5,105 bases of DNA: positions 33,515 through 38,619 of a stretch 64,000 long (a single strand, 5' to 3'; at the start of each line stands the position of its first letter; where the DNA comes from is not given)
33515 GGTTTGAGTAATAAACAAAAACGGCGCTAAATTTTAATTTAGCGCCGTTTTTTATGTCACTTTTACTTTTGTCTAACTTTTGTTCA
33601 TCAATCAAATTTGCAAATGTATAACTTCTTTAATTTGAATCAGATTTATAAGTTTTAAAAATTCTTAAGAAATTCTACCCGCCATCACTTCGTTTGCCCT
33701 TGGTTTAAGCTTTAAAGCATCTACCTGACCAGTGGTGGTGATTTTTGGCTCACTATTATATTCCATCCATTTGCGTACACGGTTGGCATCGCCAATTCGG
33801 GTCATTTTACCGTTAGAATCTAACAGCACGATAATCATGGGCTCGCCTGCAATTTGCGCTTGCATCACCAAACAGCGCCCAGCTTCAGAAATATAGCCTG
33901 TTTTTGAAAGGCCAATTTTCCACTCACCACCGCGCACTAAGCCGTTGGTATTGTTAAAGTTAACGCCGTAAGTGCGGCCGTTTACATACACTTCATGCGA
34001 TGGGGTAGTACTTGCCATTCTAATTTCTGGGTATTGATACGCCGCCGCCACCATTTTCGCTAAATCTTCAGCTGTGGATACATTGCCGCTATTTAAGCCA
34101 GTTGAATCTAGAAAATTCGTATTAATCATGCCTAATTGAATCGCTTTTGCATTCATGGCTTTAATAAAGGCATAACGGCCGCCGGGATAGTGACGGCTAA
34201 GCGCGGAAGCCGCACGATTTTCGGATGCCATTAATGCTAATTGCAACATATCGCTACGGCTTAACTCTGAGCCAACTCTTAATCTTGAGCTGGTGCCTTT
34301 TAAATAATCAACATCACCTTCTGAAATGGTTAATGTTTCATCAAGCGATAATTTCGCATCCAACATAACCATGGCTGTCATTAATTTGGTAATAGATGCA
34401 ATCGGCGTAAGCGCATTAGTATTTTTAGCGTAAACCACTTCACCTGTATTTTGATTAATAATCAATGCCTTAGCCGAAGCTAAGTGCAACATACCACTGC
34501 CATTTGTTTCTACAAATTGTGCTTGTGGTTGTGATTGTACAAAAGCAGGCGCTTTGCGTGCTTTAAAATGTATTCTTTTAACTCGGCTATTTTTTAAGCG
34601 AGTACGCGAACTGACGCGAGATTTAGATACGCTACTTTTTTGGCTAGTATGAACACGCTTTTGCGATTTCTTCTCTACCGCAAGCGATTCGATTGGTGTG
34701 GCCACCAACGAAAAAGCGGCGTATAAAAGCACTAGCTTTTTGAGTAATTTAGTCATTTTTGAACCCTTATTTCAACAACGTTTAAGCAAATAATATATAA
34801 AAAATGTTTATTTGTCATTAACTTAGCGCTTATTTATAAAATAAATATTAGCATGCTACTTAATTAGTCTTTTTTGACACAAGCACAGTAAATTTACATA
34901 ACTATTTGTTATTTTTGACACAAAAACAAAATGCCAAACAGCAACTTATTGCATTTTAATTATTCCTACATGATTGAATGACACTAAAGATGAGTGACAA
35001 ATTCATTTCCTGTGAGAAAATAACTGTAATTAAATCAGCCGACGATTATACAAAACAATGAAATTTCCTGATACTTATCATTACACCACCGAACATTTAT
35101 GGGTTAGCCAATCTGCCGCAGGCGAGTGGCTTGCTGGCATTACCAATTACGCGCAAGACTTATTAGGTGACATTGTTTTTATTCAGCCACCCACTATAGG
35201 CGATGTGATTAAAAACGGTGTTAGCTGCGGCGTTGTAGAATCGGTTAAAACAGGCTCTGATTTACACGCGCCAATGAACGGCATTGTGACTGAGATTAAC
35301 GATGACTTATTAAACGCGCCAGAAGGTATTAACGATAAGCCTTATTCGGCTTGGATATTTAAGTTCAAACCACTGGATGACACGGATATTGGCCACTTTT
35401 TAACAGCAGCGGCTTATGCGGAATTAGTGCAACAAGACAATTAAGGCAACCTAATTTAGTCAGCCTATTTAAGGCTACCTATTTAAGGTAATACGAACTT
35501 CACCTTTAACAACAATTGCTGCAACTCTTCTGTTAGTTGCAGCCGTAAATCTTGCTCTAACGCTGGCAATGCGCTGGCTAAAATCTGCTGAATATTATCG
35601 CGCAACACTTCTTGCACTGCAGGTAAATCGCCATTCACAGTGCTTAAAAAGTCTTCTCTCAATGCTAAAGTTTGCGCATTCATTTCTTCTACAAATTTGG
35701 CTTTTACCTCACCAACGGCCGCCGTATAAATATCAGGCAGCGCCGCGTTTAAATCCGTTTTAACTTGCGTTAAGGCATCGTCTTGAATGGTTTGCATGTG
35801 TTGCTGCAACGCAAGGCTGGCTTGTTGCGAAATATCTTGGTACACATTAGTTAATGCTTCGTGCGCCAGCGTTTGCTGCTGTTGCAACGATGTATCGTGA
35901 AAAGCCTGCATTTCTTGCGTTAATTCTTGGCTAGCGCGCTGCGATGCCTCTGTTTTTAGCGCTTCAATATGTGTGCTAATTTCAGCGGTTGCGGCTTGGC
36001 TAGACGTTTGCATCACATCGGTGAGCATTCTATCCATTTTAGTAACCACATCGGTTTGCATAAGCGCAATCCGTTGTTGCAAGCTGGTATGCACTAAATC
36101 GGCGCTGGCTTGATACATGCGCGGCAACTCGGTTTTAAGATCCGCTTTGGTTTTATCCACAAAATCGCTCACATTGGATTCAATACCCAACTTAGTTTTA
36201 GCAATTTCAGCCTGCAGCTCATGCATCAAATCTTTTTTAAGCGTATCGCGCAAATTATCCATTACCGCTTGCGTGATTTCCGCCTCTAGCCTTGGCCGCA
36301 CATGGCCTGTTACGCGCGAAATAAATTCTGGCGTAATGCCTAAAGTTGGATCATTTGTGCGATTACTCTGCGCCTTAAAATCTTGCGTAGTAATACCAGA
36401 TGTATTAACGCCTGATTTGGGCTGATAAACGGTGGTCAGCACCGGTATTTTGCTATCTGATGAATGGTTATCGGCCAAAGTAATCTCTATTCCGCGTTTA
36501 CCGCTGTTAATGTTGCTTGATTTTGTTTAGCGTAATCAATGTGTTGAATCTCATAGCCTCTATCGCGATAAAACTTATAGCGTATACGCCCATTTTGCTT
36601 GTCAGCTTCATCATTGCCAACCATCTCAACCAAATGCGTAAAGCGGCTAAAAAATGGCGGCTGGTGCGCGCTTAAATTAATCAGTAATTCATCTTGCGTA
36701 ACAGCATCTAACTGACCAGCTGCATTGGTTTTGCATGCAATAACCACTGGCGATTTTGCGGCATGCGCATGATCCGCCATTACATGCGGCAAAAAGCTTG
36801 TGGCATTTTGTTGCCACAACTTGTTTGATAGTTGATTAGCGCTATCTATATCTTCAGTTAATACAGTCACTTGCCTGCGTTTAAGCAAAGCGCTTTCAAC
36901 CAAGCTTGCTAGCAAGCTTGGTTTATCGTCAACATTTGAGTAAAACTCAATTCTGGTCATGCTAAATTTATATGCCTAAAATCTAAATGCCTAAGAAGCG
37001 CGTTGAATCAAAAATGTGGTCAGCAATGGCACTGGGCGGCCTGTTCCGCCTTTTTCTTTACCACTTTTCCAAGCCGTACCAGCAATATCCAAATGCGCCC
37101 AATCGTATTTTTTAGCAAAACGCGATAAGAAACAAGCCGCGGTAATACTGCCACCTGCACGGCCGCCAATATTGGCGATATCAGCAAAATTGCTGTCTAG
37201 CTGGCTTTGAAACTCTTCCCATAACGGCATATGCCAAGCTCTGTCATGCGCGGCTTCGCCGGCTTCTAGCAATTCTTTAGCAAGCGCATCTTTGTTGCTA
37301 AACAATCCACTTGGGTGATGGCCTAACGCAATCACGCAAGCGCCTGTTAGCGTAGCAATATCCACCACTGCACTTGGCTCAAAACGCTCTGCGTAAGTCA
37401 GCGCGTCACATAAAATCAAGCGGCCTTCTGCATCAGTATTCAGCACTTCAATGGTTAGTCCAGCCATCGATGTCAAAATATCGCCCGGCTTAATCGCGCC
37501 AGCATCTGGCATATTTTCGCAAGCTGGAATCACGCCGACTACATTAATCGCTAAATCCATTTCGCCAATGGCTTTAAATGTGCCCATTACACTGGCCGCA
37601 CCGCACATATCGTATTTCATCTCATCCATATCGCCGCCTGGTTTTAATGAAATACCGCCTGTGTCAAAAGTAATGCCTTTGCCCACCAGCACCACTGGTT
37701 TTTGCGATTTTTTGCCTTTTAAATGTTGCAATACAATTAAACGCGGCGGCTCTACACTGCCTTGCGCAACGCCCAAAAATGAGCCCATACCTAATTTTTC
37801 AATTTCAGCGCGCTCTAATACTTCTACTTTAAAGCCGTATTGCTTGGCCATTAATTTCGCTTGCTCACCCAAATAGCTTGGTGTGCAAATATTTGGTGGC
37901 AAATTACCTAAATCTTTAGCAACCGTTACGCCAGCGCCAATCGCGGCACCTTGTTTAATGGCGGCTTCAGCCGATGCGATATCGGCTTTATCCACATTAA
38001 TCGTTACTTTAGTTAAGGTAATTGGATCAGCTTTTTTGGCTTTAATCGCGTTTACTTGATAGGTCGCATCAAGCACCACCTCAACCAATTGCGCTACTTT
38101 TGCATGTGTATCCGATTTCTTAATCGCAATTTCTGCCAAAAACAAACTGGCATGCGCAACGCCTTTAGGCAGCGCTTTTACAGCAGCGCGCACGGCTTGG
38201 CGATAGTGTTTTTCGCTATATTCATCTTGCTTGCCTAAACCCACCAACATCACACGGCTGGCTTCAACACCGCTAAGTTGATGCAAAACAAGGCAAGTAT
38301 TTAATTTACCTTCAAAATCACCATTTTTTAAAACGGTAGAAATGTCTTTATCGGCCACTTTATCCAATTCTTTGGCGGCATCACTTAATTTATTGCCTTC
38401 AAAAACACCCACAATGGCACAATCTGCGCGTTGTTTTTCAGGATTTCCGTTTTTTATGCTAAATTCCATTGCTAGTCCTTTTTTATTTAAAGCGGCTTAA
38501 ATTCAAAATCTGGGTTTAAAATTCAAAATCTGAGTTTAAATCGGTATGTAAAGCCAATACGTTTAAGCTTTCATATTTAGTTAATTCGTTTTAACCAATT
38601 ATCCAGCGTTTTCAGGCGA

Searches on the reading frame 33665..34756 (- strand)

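Call 62: search_protein_families(library=pfam, proteins=[window:33665-34756:-], max_evalue=0.00001)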
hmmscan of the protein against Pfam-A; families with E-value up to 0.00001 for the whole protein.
window:33665-34756:- (363 aa): 2 families
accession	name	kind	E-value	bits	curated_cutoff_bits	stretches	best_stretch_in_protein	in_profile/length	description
PF00768.25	Peptidase_S11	-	2.3e-59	201.2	27.6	1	91-314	9-237/239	D-alanyl-D-alanine carboxypeptidase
PF13354.11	Beta-lactamase2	-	1e-10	41.8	22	1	100-240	5-147/214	Beta-lactamase enzyme family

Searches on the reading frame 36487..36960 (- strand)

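Call 62: search_protein_families(library=pfam, proteins=[window:36487-36960:-], max_evalue=0.00001)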
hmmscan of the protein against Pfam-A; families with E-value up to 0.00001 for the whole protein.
window:36487-36960:- (157 aa): 1 family
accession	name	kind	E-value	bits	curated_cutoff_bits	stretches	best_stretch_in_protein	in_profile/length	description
PF04364.18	DNA_pol3_chi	-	1.6e-35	122.7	25.4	1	1-139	1-135/135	DNA polymerase III chi subunit, HolC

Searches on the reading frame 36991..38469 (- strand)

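Call 62: search_protein_families(library=pfam, proteins=[window:36991-38469:-], max_evalue=0.00001)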
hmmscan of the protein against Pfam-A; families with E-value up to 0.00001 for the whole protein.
window:36991-38469:- (492 aa): 2 families
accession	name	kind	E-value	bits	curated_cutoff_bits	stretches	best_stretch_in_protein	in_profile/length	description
PF00883.26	Peptidase_M17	-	3.2e-129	431.1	25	1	183-483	2-309/310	Cytosol aminopeptidase family, catalytic domain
PF02789.23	Peptidase_M17_N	-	1.6e-30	106.1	23.4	1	19-146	1-129/129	Cytosol aminopeptidase family, N-terminal domain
